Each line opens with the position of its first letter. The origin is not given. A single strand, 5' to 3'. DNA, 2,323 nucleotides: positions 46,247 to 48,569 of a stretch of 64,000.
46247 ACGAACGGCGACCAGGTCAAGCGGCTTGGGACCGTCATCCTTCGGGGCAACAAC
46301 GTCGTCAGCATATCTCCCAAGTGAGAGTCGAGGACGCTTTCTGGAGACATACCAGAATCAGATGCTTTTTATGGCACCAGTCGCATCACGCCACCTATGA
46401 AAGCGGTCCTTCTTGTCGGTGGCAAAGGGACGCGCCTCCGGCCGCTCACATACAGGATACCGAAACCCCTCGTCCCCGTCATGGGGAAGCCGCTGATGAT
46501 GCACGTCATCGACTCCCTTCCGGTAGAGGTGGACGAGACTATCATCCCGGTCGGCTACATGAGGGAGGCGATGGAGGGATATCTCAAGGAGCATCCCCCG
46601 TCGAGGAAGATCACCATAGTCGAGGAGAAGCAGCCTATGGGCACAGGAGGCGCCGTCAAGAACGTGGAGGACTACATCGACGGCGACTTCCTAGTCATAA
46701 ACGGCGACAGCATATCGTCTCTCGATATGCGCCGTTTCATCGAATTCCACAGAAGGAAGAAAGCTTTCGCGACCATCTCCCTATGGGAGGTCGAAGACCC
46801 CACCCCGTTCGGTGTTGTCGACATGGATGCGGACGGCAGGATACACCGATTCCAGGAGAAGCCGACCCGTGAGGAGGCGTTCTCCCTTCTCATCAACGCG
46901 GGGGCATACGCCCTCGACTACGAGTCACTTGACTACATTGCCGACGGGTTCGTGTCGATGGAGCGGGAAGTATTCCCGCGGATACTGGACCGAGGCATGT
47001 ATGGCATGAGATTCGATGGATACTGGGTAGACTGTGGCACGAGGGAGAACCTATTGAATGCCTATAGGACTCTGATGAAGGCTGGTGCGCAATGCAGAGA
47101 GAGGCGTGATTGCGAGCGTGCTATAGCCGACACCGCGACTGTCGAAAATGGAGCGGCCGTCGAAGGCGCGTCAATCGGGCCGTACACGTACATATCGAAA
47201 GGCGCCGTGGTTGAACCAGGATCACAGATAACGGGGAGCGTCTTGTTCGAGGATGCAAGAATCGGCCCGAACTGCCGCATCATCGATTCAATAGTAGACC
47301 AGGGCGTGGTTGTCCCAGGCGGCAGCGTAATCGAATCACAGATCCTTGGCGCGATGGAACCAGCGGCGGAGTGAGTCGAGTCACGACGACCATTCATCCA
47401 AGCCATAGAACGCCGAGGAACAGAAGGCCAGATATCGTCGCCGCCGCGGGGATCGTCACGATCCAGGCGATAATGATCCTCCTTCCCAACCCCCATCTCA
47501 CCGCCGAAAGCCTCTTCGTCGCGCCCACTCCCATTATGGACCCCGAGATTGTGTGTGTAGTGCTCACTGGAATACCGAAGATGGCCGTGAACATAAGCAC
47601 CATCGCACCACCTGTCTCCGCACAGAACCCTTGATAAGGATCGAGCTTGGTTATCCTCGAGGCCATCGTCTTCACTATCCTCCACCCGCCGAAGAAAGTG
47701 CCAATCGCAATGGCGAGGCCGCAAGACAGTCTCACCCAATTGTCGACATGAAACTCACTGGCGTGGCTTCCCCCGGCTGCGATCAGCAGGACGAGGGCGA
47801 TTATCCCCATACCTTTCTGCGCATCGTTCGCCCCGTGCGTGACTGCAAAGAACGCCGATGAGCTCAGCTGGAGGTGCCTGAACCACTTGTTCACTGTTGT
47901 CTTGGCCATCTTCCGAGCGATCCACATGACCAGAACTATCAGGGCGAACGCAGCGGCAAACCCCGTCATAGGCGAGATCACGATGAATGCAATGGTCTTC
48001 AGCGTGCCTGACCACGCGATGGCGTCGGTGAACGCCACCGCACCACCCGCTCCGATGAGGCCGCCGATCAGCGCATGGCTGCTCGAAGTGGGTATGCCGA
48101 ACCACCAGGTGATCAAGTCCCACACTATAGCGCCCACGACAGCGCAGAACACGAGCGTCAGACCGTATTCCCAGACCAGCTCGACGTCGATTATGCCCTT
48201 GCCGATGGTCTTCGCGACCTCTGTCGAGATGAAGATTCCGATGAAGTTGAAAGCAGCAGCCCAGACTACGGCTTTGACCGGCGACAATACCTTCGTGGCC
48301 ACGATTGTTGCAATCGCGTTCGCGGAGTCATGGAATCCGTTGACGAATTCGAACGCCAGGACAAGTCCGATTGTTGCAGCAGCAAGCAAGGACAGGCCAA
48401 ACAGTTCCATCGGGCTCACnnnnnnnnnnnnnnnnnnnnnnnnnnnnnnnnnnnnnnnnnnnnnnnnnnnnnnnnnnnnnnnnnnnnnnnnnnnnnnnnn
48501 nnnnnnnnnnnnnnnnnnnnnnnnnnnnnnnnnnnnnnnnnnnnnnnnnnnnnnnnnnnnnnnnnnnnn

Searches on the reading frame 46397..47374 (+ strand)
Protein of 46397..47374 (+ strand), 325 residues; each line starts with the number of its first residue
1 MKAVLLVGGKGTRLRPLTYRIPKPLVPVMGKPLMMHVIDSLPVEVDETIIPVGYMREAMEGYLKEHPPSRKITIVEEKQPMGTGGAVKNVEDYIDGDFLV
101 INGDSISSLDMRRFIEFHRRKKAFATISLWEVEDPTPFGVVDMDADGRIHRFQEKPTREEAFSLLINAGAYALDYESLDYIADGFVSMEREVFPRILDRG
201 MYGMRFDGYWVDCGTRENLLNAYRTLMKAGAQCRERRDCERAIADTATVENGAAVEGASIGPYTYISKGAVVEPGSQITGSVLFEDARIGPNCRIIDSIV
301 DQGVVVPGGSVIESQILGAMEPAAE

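Call 11: search_protein_families(library=pfam, proteins=[window:46397-47374:+], max_evalue=0.001)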
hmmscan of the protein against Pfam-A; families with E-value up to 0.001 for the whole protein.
window:46397-47374:+ (325 aa): 5 families
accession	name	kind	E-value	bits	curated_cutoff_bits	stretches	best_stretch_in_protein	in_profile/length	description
PF00483.29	NTP_transferase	-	3.7e-42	145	21.2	1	2-226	1-242/245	Nucleotidyl transferase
PF24894.1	Hexapep_GlmU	-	2.5e-10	40.9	23.3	1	233-312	5-83/104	GlmU-like, C-terminal hexapeptide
PF25084.1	LbH_EIF2B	-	2.8e-07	30.9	54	1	256-318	14-76/105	EIF2B subunit epsilon LbH domain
PF12804.13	NTP_transf_3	-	9.8e-07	29.5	27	1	3-104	1-95/160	MobA-like NTP transferase domain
PF00132.30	Hexapep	-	3.5e-05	23.8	27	0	281-313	2-35/36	Bacterial transferase hexapeptide (six repeats)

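Call 47: search_protein_families(library=ncbifam, proteins=[window:46397-47374:+], max_evalue=1e-10)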
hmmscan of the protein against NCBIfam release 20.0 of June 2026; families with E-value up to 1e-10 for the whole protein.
window:46397-47374:+ (325 aa): 27 families (the best 25 are shown)
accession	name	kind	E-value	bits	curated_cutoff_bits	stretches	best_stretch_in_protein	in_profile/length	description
NF052502.1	man1P_GTase_Rv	exception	2.7e-66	223.8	440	1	2-319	2-320/352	mannose-1-phosphate guanylyltransferase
TIGR03992.1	Arch_glmU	subfamily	2.8e-50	171.4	292.1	1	1-312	1-316/393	bifunctional sugar-1-phosphate nucleotidylyltransferase/acetyltransferase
TIGR01208.1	rmlA_long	equivalog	7.5e-40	136.9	320.25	1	2-318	1-326/353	glucose-1-phosphate thymidylyltransferase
NF041173.1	Sug_nt_acttase_Thmprot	equivalog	8e-38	130.4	600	1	1-316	1-320/405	bifunctional sugar-1-phosphate nucleotidylyltransferase/acetyltransferase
TIGR02091.1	glgC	equivalog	2.5e-31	109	424.9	1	3-312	3-345/364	glucose-1-phosphate adenylyltransferase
NF041313.1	UDPGP_AglF_Halo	equivalog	6.8e-31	107.5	400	1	1-174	1-175/234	UTP--glucose-1-phosphate uridylyltransferase AglF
NF003670.0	PRK05293.1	equivalog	7.2e-30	104.2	470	1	82-318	101-347/382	glucose-1-phosphate adenylyltransferase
TIGR02623.1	G1P_cyt_trans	equivalog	1.4e-29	103.3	300.25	1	70-214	93-233/255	glucose-1-phosphate cytidylyltransferase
NF049965.1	GlMnHpPGnyltfHddC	equivalog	1.2e-27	96.9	300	1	1-217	1-212/221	D-glycero-D-manno-heptose 1-phosphate guanosyltransferase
TIGR01173.1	glmU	equivalog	1.6e-24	86.6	366.85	1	1-179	1-178/452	bifunctional UDP-N-acetylglucosamine diphosphorylase/glucosamine-1-phosphate N-acetyltransferase GlmU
NF045761.1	NAMPUrTaseMurU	equivalog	5.4e-24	85.3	250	1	1-221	1-222/226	N-acetylmuramate alpha-1-phosphate uridylyltransferase MurU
NF010940.0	PRK14360.1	equivalog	7.7e-24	84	602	1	5-181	6-184/452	bifunctional UDP-N-acetylglucosamine diphosphorylase/glucosamine-1-phosphate N-acetyltransferase GlmU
NF010934.1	PRK14354.1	equivalog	1.5e-23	83.1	450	1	3-178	2-177/447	bifunctional UDP-N-acetylglucosamine diphosphorylase/glucosamine-1-phosphate N-acetyltransferase GlmU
NF001947.0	PRK00725.1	subfamily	5.6e-23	81.4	470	0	54-162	87-199/426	glucose-1-phosphate adenylyltransferase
NF010932.0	PRK14352.1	equivalog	8.4e-23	80.8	611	1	3-179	9-189/488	bifunctional UDP-N-acetylglucosamine diphosphorylase/glucosamine-1-phosphate N-acetyltransferase GlmU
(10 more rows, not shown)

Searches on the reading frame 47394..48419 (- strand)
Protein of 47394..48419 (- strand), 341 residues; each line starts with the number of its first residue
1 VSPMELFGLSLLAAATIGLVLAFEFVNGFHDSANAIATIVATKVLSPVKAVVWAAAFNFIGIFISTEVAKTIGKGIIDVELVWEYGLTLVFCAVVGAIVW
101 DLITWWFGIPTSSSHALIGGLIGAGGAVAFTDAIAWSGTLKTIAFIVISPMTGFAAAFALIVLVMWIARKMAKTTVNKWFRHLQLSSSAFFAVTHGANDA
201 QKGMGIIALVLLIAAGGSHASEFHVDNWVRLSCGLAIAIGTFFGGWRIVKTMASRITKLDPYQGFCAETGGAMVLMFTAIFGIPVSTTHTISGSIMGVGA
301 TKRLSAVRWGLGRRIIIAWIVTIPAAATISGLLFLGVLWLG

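Call 11: search_protein_families(library=pfam, proteins=[window:47394-48419:-], max_evalue=0.001)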
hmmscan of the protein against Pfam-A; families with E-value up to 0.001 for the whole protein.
window:47394-48419:- (341 aa): 1 family
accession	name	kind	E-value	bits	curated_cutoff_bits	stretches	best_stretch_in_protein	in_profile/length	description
PF01384.25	PHO4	-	1.3e-94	317.5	33.7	1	27-330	1-350/350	Phosphate transporter family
